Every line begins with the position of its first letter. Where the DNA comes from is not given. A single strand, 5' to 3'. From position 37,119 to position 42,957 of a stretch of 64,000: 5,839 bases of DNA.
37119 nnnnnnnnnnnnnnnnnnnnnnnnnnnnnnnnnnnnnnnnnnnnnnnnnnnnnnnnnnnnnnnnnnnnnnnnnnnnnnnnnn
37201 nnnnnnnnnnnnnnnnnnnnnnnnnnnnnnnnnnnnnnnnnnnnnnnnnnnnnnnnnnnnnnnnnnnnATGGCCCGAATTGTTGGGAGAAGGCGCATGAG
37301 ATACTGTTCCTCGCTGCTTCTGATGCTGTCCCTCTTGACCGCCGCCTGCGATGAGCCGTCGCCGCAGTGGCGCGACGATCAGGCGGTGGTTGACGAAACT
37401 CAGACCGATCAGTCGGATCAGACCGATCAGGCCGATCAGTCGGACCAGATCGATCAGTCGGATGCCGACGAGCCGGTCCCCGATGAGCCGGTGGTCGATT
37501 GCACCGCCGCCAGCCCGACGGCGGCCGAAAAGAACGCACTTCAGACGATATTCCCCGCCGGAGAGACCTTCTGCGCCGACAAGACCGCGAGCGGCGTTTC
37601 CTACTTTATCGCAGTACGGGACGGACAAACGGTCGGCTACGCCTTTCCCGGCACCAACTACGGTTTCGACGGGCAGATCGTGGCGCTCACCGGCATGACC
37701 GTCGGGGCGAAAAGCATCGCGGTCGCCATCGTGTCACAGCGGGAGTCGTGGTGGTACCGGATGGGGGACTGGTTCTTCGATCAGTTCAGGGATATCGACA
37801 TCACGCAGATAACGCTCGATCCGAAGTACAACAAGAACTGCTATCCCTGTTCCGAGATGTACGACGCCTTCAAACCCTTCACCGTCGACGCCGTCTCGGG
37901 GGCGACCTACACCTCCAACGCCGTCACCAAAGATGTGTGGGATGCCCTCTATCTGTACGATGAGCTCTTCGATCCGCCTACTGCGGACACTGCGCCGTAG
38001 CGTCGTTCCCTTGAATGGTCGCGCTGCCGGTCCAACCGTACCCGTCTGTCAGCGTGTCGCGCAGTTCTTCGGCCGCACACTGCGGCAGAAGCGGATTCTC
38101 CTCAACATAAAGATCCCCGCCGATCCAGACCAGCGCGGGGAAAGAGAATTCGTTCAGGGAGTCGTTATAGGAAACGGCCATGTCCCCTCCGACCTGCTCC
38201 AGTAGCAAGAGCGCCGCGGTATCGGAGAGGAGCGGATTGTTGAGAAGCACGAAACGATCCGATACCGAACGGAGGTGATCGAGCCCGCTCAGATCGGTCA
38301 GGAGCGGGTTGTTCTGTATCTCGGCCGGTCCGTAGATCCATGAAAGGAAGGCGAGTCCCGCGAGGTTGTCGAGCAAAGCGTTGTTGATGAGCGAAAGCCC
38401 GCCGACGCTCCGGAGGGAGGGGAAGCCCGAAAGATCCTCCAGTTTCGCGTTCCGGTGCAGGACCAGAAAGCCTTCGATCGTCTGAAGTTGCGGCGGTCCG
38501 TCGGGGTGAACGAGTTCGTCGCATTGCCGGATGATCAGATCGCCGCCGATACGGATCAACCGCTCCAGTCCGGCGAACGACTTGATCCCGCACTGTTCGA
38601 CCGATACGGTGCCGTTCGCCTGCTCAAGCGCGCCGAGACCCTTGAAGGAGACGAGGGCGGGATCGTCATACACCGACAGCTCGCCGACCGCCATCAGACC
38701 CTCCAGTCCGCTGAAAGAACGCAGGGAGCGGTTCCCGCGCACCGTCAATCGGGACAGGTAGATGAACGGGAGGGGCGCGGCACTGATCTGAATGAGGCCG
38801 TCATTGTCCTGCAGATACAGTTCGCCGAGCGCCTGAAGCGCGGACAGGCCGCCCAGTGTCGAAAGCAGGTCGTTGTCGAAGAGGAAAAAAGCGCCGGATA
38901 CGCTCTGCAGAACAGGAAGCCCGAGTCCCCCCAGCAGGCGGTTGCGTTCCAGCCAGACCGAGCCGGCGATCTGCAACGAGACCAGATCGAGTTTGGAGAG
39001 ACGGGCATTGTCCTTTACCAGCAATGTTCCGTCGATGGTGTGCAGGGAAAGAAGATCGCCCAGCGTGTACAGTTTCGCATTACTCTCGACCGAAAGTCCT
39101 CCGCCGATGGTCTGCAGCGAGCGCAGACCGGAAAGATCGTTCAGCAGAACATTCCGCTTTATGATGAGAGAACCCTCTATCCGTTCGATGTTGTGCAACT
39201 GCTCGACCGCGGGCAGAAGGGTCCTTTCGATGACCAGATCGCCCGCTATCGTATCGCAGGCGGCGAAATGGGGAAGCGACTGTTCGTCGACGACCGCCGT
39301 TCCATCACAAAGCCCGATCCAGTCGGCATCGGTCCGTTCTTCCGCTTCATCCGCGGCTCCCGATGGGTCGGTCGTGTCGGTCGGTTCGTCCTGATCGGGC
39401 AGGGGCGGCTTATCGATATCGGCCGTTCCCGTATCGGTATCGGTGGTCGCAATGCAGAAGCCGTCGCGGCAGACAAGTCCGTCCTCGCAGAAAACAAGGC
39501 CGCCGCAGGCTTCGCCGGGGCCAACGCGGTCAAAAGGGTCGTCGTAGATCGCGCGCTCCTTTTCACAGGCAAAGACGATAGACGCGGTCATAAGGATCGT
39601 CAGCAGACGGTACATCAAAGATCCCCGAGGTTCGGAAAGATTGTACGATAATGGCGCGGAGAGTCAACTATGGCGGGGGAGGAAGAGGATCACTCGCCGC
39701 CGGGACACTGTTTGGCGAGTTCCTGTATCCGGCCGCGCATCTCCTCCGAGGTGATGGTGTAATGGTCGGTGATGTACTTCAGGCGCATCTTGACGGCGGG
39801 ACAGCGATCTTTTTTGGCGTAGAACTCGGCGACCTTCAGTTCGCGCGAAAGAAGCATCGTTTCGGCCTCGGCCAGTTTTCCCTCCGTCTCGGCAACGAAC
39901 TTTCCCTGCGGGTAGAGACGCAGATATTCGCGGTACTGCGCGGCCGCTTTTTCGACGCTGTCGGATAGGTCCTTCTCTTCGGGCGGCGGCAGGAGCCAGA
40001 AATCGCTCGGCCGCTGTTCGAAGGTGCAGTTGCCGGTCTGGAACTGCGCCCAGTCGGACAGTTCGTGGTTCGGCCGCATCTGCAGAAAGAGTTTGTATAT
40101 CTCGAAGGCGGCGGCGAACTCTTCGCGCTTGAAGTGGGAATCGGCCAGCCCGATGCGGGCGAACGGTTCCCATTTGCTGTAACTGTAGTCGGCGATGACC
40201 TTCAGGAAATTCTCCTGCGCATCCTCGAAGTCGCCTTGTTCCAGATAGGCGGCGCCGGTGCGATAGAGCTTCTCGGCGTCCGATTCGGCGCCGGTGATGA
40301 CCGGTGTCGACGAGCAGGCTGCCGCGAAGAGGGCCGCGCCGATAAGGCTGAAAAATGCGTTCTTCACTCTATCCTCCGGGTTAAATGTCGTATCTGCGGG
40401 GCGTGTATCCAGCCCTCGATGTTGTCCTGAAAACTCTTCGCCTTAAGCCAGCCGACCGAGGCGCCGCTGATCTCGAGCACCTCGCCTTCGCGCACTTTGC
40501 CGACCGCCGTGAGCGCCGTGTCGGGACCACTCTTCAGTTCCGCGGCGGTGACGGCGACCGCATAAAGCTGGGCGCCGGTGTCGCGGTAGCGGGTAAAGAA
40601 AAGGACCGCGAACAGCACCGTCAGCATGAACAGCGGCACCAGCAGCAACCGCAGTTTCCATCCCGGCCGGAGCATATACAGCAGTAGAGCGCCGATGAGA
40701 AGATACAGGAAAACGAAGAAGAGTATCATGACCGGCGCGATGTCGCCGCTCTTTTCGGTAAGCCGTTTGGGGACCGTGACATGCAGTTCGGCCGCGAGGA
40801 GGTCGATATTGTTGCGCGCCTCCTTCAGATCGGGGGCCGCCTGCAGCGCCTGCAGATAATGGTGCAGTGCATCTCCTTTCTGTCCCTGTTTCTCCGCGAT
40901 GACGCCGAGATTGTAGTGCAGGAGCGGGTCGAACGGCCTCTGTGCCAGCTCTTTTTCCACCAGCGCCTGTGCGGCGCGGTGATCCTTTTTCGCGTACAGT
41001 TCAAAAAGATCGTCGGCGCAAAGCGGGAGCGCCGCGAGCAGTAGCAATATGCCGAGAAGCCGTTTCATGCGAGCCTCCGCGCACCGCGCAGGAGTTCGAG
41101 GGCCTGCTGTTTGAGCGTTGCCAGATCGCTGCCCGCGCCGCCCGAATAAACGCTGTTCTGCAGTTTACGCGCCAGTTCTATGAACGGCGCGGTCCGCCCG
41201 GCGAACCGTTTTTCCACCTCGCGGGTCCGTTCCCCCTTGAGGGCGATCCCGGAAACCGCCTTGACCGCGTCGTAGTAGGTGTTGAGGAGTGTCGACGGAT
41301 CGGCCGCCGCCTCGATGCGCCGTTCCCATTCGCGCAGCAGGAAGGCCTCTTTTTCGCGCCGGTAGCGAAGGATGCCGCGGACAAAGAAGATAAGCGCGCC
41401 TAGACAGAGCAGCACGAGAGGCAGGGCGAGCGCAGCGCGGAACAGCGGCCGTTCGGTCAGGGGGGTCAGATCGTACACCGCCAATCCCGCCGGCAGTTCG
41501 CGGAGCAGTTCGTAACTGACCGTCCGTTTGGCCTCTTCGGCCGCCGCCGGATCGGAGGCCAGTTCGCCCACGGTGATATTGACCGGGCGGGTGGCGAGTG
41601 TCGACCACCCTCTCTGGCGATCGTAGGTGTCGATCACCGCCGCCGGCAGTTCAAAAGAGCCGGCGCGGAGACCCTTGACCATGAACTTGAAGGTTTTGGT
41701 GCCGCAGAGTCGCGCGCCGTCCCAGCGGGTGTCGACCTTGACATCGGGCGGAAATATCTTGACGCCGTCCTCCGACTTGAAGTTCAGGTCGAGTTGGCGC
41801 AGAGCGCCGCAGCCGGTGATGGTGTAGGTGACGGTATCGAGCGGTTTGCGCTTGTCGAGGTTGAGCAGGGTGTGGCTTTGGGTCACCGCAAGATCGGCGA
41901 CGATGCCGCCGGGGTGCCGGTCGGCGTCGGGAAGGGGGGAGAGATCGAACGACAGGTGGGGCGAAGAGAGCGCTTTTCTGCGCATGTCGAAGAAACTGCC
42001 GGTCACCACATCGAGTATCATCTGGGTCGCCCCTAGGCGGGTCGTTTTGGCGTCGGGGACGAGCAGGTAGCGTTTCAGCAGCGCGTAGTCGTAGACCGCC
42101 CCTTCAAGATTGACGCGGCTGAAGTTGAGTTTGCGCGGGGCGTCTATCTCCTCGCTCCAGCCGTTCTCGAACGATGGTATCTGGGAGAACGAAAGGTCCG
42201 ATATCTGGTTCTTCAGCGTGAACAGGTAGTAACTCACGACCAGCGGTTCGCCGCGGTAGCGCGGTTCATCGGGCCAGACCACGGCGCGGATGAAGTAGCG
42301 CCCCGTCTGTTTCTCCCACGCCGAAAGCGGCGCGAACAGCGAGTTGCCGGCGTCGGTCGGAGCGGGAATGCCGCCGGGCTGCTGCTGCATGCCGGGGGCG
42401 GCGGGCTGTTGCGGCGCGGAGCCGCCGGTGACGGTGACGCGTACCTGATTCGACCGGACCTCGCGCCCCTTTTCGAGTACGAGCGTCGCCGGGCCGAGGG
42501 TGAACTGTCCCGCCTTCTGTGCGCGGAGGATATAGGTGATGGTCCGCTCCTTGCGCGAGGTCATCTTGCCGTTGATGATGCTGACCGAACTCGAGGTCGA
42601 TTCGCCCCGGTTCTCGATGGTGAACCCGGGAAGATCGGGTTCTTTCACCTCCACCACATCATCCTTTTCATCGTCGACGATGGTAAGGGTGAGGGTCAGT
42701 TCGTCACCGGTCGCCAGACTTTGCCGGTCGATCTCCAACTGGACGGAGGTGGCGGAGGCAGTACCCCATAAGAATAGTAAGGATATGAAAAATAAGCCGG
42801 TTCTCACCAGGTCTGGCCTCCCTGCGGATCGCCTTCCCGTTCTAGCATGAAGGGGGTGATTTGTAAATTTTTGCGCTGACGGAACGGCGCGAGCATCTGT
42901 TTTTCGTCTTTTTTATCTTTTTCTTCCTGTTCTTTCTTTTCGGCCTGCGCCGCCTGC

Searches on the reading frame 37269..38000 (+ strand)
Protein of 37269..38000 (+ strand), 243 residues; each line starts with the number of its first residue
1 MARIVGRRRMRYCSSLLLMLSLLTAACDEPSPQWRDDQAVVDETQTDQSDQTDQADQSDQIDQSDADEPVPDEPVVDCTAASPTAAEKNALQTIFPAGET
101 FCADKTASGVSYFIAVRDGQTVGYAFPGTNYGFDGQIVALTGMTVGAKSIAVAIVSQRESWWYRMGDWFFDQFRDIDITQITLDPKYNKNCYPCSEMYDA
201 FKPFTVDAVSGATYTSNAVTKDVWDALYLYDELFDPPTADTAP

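Call 58: search_protein_families(library=pfam, proteins=[window:37269-38000:+])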
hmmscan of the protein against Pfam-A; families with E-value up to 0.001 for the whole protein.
window:37269-38000:+ (243 aa): 1 family
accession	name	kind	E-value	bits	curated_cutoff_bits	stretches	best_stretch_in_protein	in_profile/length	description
PF04205.19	FMN_bind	-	1.8e-07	32.1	22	1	132-227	1-76/77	FMN-binding domain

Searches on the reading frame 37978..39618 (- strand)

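Call 9: search_protein_families(library=pfam, proteins=[window:37978-39618:-])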
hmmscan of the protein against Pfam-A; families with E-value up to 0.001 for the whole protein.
window:37978-39618:- (546 aa): 2 families
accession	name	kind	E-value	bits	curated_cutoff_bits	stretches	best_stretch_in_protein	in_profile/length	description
PF01030.30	Recep_L_domain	-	3.3e-17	63.1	21.8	1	121-209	2-101/112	Receptor L domain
PF23952.1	LRR_EndoS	-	5.5e-05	23.8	27.9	0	328-368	18-57/116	Endo-beta-N-acetylglucosaminidase EndoS LRR domain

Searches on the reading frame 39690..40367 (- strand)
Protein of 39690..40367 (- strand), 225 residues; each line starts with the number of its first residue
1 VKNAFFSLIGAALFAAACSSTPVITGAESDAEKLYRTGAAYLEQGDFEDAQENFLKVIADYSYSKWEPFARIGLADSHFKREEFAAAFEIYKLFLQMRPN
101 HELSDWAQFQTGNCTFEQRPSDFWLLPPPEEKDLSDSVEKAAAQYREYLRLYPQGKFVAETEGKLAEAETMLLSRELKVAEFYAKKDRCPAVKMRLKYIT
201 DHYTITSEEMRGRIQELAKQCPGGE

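Call 9: search_protein_families(library=pfam, proteins=[window:39690-40367:-])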
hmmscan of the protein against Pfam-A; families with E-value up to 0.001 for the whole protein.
window:39690-40367:- (225 aa): 8 families
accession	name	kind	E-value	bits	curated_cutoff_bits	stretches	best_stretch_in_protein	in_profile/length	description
PF13525.12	YfiO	-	6.1e-24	85.4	25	1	29-208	3-176/203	Outer membrane lipoprotein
PF13432.12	TPR_16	-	2.4e-08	34.7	32.7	1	37-100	3-63/65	Tetratricopeptide repeat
PF13512.12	TPR_18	-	1.8e-07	31.9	21.9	1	28-161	7-141/145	Tetratricopeptide repeat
PF07719.23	TPR_2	-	1.8e-07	31.2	27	1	31-59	1-29/34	Tetratricopeptide repeat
PF13174.12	TPR_6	-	3.5e-07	30.9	26.3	0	34-61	3-30/33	Tetratricopeptide repeat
PF00515.34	TPR_1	-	7.9e-05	22.7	27.8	0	32-58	2-28/34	Tetratricopeptide repeat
PF13424.12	TPR_12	-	8.3e-05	23.2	30.1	0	34-97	6-74/77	Tetratricopeptide repeat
PF13428.12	TPR_14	-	8.9e-05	23.3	23.5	0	70-102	3-35/44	Tetratricopeptide repeat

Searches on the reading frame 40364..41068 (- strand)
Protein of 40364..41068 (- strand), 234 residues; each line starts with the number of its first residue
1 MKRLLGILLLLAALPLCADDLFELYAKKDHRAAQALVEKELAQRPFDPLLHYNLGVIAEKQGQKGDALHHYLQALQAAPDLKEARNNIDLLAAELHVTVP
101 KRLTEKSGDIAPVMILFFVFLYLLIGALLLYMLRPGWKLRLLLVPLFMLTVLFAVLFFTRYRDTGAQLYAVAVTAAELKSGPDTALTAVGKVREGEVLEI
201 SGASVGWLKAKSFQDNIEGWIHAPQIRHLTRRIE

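Call 5: search_protein_families(library=ncbifam, proteins=[window:40364-41068:-])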
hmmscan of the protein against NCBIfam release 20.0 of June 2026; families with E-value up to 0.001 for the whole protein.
window:40364-41068:- (234 aa): 6 families
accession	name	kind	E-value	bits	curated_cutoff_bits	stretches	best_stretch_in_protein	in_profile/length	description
NF033758.1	gliding_GltE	equivalog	5e-08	32.3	225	1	51-92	89-130/411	adventurous gliding motility TPR repeat lipoprotein GltE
NF047507.1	TPR_BatC_Lepto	exception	4.9e-07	29.4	175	1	51-92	99-140/214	TPR repeat-containing protein BatC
NF033762.1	social_mot_Tgl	equivalog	1e-05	25.1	225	1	50-97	33-77/252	social motility TPR repeat lipoprotein Tgl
TIGR02917.1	PEP_TPR_lipo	equivalog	1e-05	23.7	312.2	1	25-99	747-821/899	XrtA/PEP-CTERM system TPR-repeat protein PrsT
TIGR02521.1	type_IV_pilW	equivalog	0.00027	20.6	154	1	26-87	43-104/234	type IV pilus biogenesis/stability protein PilW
NF002725.1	PRK02603.1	equivalog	0.00051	20.1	143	1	49-92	73-116/173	photosystem I assembly protein Ycf3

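Call 6: search_protein_families(library=pfam, proteins=[window:40364-41068:-])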
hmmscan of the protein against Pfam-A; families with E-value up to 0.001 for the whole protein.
window:40364-41068:- (234 aa): 5 families
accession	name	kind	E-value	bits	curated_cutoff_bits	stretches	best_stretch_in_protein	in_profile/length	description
PF13432.12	TPR_16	-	1.7e-06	28.8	32.7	1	24-80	7-63/65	Tetratricopeptide repeat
PF00515.34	TPR_1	-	2.4e-06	27.5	27.8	1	50-80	3-33/34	Tetratricopeptide repeat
PF07719.23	TPR_2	-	2.7e-06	27.5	27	1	49-80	2-33/34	Tetratricopeptide repeat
PF08239.17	SH3_3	-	1.2e-05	25.8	27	1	176-223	3-50/54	Bacterial SH3 domain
PF13431.12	TPR_17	-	0.00025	21.5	24.4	0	38-68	3-33/34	Tetratricopeptide repeat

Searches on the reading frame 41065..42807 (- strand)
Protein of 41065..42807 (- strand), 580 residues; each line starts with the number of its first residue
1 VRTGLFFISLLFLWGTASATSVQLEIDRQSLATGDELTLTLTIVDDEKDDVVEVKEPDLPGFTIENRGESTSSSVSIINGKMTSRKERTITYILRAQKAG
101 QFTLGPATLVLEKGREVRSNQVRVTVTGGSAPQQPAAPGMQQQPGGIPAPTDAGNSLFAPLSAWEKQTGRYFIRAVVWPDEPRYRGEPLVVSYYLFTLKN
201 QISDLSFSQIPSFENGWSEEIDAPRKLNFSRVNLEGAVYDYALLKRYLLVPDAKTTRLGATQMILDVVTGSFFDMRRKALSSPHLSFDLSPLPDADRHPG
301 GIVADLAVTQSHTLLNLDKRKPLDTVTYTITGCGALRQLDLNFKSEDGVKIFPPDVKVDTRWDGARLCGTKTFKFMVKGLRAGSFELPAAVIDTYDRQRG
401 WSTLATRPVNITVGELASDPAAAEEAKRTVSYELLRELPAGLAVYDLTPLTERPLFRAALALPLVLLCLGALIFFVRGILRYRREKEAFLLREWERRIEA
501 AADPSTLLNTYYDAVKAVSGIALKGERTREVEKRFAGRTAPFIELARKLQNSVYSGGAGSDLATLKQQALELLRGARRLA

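Call 5: search_protein_families(library=ncbifam, proteins=[window:41065-42807:-])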
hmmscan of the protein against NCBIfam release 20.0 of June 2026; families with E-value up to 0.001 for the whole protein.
window:41065-42807:- (580 aa): 0 families

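Call 6: search_protein_families(library=pfam, proteins=[window:41065-42807:-])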
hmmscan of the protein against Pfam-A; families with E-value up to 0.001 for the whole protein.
window:41065-42807:- (580 aa): 2 families
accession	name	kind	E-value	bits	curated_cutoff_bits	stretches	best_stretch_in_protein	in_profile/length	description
PF13584.12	BatD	-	1.7e-26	93.1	24.1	1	25-126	2-92/92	BatD DUF11 like domain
PF17973.7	bMG10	-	2.7e-06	28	26.2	0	83-108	98-123/131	Bacterial Alpha-2-macroglobulin MG10 domain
